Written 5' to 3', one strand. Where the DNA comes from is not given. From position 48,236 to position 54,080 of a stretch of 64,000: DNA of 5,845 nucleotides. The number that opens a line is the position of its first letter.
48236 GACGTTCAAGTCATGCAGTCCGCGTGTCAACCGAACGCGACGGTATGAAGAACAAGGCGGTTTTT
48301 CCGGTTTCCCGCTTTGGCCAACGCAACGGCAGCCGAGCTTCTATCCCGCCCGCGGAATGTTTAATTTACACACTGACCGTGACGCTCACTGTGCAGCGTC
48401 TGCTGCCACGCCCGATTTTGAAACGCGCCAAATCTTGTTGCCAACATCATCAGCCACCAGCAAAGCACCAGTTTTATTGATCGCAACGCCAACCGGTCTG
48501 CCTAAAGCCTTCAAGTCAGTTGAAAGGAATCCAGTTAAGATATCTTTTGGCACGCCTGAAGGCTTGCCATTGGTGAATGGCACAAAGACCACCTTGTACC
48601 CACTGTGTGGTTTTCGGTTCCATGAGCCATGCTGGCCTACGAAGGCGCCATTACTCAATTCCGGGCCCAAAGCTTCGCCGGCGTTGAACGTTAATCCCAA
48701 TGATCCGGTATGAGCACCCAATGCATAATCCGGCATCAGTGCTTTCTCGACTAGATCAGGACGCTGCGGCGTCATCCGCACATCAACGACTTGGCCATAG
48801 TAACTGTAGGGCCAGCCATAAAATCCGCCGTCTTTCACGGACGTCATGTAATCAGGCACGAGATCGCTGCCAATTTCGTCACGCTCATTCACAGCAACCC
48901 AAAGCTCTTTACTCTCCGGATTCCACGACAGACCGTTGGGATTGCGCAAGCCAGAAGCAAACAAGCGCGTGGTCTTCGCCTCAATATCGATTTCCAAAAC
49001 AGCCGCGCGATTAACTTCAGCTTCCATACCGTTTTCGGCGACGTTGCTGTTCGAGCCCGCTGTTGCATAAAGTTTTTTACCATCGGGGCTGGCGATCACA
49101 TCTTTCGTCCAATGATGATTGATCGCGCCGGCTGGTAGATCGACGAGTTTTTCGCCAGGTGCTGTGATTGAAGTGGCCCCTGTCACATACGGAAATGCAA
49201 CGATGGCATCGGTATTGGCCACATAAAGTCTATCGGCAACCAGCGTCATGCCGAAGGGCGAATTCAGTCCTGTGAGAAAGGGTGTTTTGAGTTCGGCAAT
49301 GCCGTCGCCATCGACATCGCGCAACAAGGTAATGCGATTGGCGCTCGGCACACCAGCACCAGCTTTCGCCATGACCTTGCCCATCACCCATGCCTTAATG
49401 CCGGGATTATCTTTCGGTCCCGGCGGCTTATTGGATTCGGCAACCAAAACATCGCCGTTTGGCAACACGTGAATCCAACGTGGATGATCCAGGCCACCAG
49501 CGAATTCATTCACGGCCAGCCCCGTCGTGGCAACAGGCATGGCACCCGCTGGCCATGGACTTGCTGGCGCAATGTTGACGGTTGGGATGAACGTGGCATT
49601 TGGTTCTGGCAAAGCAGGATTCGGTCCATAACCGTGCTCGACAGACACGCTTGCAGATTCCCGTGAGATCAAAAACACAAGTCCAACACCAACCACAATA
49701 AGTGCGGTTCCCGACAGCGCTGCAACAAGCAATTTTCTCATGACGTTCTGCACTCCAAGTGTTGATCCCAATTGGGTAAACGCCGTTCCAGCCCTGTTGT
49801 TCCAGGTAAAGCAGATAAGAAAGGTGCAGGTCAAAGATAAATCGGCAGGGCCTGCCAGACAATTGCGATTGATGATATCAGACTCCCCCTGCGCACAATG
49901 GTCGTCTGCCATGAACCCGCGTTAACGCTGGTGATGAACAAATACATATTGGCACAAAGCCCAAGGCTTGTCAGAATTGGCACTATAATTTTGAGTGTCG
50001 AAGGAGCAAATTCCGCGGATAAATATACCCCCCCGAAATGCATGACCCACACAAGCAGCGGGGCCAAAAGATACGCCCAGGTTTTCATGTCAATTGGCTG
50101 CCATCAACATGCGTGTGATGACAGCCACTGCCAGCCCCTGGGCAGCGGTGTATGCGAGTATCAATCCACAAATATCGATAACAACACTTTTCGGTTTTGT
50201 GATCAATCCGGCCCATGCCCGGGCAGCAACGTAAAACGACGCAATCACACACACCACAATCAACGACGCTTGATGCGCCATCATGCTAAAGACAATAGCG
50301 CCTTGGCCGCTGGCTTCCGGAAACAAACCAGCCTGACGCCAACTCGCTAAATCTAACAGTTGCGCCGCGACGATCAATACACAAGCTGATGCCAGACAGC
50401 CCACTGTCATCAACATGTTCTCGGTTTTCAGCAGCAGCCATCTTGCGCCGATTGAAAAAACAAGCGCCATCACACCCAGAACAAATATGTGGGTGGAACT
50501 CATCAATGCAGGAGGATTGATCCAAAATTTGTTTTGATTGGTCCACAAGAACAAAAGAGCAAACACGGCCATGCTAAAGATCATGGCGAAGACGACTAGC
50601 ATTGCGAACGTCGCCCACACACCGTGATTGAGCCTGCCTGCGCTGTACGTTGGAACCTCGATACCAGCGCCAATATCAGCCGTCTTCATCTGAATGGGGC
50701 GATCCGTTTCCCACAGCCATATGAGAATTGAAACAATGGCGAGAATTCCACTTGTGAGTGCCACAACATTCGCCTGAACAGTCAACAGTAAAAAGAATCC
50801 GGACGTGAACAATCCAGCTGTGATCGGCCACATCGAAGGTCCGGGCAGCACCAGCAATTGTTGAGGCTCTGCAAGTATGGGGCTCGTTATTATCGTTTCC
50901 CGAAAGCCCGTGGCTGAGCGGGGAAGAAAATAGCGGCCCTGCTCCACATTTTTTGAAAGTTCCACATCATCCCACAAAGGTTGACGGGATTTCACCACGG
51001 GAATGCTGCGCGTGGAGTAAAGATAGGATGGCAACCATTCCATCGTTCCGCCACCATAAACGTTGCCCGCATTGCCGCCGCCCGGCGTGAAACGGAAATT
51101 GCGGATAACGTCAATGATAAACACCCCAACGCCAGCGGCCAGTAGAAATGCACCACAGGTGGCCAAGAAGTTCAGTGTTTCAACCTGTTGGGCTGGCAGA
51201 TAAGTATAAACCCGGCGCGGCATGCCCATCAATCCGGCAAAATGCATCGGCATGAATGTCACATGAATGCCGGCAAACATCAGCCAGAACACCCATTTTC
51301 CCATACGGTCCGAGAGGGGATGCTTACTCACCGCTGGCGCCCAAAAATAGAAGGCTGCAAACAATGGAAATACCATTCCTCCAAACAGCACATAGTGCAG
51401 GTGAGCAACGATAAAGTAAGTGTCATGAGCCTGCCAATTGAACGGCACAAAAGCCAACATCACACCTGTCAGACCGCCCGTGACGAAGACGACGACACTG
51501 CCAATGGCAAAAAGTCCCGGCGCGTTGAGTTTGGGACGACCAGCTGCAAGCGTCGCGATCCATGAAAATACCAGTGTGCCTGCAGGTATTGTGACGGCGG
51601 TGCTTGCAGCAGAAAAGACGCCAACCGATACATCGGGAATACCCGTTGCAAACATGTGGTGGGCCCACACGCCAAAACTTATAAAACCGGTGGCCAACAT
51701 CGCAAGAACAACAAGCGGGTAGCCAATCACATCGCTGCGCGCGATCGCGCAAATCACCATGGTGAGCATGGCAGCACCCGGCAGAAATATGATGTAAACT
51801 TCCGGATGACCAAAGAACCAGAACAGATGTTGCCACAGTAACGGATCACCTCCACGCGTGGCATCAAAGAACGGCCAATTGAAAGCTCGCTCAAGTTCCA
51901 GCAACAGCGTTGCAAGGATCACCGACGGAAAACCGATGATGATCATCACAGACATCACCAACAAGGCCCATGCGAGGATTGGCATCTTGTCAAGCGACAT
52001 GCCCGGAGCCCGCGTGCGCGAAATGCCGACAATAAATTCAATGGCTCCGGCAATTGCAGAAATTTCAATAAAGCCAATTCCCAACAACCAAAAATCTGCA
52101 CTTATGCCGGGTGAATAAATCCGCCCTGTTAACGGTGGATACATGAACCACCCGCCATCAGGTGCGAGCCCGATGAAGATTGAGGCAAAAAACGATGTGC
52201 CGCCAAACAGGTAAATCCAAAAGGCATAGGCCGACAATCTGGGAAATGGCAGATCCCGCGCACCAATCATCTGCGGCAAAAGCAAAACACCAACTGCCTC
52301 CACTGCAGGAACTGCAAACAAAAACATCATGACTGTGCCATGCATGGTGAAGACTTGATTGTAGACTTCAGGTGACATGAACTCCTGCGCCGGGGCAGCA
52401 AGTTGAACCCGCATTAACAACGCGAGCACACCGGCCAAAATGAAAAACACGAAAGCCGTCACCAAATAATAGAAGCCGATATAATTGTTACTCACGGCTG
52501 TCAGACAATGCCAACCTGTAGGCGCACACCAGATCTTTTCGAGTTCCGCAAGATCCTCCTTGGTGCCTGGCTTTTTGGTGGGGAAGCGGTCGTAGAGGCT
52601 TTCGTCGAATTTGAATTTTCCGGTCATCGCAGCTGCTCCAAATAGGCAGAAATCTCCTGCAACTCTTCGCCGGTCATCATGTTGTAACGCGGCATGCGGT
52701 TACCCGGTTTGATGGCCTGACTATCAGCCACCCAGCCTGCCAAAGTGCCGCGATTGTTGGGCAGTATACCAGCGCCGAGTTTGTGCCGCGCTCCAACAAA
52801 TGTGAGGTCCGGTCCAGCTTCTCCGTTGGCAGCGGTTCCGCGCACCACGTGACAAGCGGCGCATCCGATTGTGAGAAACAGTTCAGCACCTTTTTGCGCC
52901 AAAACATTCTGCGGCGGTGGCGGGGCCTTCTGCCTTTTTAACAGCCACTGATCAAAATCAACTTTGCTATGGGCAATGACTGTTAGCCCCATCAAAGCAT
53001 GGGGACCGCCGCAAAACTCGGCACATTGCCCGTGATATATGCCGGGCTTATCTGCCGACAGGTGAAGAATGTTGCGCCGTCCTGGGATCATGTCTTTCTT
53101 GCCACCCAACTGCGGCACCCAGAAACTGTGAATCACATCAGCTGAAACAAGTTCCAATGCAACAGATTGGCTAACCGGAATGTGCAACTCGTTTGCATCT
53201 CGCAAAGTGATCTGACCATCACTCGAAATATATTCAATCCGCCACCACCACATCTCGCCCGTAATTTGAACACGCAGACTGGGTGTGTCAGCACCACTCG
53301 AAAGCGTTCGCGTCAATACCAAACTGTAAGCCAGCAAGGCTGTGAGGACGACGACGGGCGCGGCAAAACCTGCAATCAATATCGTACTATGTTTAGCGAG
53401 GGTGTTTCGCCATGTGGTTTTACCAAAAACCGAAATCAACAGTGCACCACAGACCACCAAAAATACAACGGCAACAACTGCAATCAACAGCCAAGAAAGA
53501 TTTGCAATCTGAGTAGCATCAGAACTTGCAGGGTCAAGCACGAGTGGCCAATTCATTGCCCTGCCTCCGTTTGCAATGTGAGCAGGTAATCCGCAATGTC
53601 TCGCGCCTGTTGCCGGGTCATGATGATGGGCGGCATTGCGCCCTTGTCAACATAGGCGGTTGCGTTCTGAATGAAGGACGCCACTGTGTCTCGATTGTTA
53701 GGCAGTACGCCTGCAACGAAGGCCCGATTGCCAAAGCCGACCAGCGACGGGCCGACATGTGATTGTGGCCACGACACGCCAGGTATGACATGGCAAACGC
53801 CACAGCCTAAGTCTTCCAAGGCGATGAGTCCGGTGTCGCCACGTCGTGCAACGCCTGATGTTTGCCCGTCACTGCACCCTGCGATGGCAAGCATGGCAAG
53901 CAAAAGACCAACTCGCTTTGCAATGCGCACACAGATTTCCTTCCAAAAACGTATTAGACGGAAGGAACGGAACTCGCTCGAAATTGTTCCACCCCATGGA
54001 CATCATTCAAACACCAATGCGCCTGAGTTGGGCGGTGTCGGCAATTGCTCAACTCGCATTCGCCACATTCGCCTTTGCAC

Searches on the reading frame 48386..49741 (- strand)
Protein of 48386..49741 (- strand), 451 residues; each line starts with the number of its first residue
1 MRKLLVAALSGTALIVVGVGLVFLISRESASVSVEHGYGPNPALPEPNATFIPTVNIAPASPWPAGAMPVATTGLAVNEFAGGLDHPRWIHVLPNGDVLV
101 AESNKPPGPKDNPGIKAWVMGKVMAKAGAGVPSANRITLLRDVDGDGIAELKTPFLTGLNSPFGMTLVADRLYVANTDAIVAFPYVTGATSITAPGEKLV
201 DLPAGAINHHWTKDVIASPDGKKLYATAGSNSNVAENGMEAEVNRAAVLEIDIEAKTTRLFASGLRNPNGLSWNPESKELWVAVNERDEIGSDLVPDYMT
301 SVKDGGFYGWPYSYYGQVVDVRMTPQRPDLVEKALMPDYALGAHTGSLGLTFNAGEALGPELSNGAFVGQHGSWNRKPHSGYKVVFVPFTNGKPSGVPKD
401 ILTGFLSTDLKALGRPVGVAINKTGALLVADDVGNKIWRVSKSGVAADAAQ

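Call 10: search_protein_families(library=pfam, proteins=[window:48386-49741:-], max_evalue=0.01)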
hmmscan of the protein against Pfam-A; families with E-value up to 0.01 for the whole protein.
window:48386-49741:- (451 aa): 4 families
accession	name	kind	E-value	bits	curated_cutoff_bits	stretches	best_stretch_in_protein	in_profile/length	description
PF07995.17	GSDH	-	6e-09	36.1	25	1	208-369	112-276/332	Glucose / Sorbosone dehydrogenase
PF01436.27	NHL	-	1.3e-06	28.5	20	0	413-435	1-22/28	NHL repeat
PF23500.1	DUF7133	-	2.7e-06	27.4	27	1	130-369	55-290/385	Domain of unknown function (DUF7133)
PF08450.18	SGL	-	1.3e-05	25.4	26.3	1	162-282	42-150/246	SMP-30/Gluconolactonase/LRE-like region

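Call 12: find_related_loci(query=window:48386-49741:-, collection=genome_contigs, flank=10000)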
Query window:48386-49741:- (451 aa) in genome_contigs; peptide patterns used: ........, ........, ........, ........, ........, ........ (x = any residue, [..] = any of these).
600 stretches matched a pattern (row limit reached: there are more); 595 encode a relative of the query (tblastn E <= 1e-3); the best 80 are kept; 80 distinct loci.
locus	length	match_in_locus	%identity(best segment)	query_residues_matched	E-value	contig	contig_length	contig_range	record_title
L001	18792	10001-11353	71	1-451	0e+0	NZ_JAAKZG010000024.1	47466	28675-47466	Mesorhizobium zhangyense strain CGMCC 1.15528 24, whole genome shotgun sequence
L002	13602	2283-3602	73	1-441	0e+0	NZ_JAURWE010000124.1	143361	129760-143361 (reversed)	MAG: Pararhizobium sp. isolate E1_metabat.bin.50_sub E1_k141_119955, whole genome shotgun sequence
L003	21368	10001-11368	71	1-443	0e+0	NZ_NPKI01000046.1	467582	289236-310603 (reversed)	Mesorhizobium mediterraneum strain USDA 3392 C740, whole genome shotgun sequence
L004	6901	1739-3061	70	1-441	0e+0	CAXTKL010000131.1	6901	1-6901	MAG TPA_asm: uncultured Aestuariivirga sp. isolate public_SRR11456922_metawrap_bin.8 genome assembly, contig: public_SRR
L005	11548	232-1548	70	1-440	0e+0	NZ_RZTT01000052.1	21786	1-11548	Mesorhizobium sp. M7A.T.Ca.US.000.02.2.1 NODE_52_length_21786_cov_3.6263, whole genome shotgun sequence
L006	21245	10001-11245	73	25-440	0e+0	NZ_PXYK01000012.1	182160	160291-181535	Kumtagia ephedrae strain 6GN-30 ZB100011, whole genome shotgun sequence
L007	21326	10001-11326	71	15-443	0e+0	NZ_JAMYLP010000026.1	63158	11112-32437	Mesorhizobium sp. M1322 M1322_contig00026, whole genome shotgun sequence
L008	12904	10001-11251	72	28-444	0e+0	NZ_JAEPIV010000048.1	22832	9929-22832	Azospirillum aestuarii strain YIM DDC1 Scaffold48, whole genome shotgun sequence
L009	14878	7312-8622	70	1-440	0e+0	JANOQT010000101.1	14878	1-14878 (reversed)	MAG: Paracoccaceae bacterium isolate VAR_4_metabat_262 VAR_4_k141_1570749, whole genome shotgun sequence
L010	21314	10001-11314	68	1-444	0e+0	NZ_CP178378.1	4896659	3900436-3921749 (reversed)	Pseudomonas sp. YJ42 chromosome, complete genome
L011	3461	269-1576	67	1-441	0e+0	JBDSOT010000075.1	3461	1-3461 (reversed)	MAG: Gammaproteobacteria bacterium isolate cluster1_bin.446 k127_6202052, whole genome shotgun sequence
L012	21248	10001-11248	70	28-443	0e+0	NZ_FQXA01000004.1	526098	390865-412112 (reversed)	Stutzerimonas xanthomarina DSM 18231, whole genome shotgun sequence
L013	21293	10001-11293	68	12-442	0e+0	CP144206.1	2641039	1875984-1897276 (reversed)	Sinorhizobium chiapasense strain S24 plasmid pA, complete sequence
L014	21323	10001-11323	68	1-441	0e+0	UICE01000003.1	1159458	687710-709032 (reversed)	Rhizobiales bacterium isolate AFS078673 genome assembly, contig: contig_3, whole genome shotgun sequence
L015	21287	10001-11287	69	19-447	0e+0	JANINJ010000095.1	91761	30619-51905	MAG: Xanthobacteraceae bacterium isolate Bin.001_Forest NODE_75_length_91761_cov_130.274366, whole genome shotgun sequen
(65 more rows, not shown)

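Call 21: find_encoding_contigs(protein=window:48386-49741:-, flank=10000, max_places=6)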
Protein window:48386-49741:- (451 aa): no gene with exactly this product is on record in the collection.

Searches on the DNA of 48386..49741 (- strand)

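Call 72: search_rna_families(sources=[L045, L009, L024, L083, L087, L091], threshold=gathering)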
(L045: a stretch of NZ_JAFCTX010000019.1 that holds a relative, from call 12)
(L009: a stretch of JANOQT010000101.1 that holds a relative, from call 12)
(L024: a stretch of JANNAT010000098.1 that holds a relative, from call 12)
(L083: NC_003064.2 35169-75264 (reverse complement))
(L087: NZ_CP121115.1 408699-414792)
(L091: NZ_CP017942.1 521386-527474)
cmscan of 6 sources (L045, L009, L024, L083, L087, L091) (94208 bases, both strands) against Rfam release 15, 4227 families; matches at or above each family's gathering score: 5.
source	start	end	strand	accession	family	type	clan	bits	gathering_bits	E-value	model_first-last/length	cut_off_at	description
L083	19993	20100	+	RF02496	Atu_At1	Gene; sRNA;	-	115.3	60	2.2e-19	1-108/108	no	Rhizobiales sRNA Atu_At1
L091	2992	3098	+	RF02496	Atu_At1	Gene; sRNA;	-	91.3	60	3.9e-14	1-108/108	no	Rhizobiales sRNA Atu_At1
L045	16237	16343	-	RF02496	Atu_At1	Gene; sRNA;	-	77.6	60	3.9e-11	1-108/108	no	Rhizobiales sRNA Atu_At1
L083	23948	24040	-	RF00435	ROSE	Cis-reg; thermoregulator;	-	69.2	45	3.9e-08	1-94/94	no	Repression of heat shock gene expression (ROSE) element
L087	2992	3096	+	RF02496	Atu_At1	Gene; sRNA;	-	68.7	60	3.6e-09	1-108/108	no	Rhizobiales sRNA Atu_At1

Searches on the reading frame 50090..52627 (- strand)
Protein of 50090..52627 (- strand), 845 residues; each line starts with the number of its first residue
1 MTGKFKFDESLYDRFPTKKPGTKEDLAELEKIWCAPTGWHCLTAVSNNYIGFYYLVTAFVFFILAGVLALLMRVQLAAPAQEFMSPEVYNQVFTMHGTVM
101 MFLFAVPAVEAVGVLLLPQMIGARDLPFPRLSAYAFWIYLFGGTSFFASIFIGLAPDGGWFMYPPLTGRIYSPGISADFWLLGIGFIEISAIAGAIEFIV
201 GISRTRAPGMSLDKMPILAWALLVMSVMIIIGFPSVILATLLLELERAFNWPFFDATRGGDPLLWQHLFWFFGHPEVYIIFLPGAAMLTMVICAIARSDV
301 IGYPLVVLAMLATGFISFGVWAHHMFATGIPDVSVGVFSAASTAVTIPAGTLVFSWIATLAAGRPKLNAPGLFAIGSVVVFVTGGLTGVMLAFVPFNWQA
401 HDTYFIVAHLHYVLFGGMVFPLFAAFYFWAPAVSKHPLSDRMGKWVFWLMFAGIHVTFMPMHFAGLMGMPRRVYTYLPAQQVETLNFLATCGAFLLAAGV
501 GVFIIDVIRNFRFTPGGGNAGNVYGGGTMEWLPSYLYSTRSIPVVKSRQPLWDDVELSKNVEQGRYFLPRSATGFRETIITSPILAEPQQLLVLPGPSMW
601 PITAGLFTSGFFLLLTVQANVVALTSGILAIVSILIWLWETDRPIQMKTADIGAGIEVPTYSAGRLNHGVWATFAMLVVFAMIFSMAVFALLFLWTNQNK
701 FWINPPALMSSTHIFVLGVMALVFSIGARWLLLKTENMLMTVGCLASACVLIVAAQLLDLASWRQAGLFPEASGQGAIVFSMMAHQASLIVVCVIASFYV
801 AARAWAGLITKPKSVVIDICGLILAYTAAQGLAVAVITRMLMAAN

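Call 11: search_protein_families(library=pfam, proteins=[window:50090-52627:-], max_evalue=0.01)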
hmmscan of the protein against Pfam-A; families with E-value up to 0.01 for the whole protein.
window:50090-52627:- (845 aa): 1 family
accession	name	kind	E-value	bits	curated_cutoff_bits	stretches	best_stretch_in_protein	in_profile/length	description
PF00115.25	COX1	-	4.5e-140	467.8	34.8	1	50-495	2-436/436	Cytochrome C and Quinol oxidase polypeptide I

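Call 22: find_encoding_contigs(protein=window:50090-52627:-, flank=10000, max_places=6)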
Protein window:50090-52627:- (845 aa): 2 contigs read that carry it; 2 places shown.
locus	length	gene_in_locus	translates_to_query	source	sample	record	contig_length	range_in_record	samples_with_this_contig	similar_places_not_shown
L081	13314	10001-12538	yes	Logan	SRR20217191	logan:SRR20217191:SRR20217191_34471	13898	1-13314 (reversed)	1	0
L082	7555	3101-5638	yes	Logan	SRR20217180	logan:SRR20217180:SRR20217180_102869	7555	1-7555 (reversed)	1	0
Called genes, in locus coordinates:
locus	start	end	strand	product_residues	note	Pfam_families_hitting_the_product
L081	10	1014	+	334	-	PF08447:PAS_3, PF07536:HWE_HK, PF07568:HisKA_2 (weak)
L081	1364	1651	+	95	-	PF01243:PNPOx_N, PF16242:Pyrid_ox_like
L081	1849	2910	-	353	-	PF01266:DAO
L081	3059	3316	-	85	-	-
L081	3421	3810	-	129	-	PF02308:MgtC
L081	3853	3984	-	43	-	-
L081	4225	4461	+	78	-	-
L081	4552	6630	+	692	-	PF00199:Catalase, PF06628:Catalase-rel, PF18011:Catalase_C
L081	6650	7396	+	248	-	PF09678:Caa3_CtaG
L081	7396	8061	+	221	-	PF01292:Ni_hydr_CYTB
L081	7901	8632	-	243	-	PF00034:Cytochrom_C (weak), PF13442:Cytochrome_CBB3 (faint), PF00034:Cytochrom_C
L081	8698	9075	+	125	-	-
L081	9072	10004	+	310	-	PF00116:COX2, PF00034:Cytochrom_C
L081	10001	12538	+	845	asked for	PF00115:COX1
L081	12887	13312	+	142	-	?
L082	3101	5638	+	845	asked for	PF00115:COX1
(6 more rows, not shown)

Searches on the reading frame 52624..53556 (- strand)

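Call 11: search_protein_families(library=pfam, proteins=[window:52624-53556:-], max_evalue=0.01)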
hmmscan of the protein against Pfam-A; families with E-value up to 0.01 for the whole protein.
window:52624-53556:- (310 aa): 3 families
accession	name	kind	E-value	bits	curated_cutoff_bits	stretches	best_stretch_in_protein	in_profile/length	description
PF00116.26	COX2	-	9e-20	71.2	22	1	118-193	42-117/120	Cytochrome C oxidase subunit II, periplasmic domain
PF00034.26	Cytochrom_C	-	1.4e-09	39.6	21.3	1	220-309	1-89/90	Cytochrome c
PF13442.11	Cytochrome_CBB3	-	0.00069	20.3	27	1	220-306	3-68/68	Cytochrome C oxidase, cbb3-type, subunit III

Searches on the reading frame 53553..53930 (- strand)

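Call 10: search_protein_families(library=pfam, proteins=[window:53553-53930:-], max_evalue=0.01)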
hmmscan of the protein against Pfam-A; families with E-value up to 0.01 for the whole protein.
window:53553-53930:- (125 aa): 1 family
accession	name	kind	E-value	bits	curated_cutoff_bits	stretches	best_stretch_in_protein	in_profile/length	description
PF00034.26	Cytochrom_C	-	0.0007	21.3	21.3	1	41-119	10-89/90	Cytochrome c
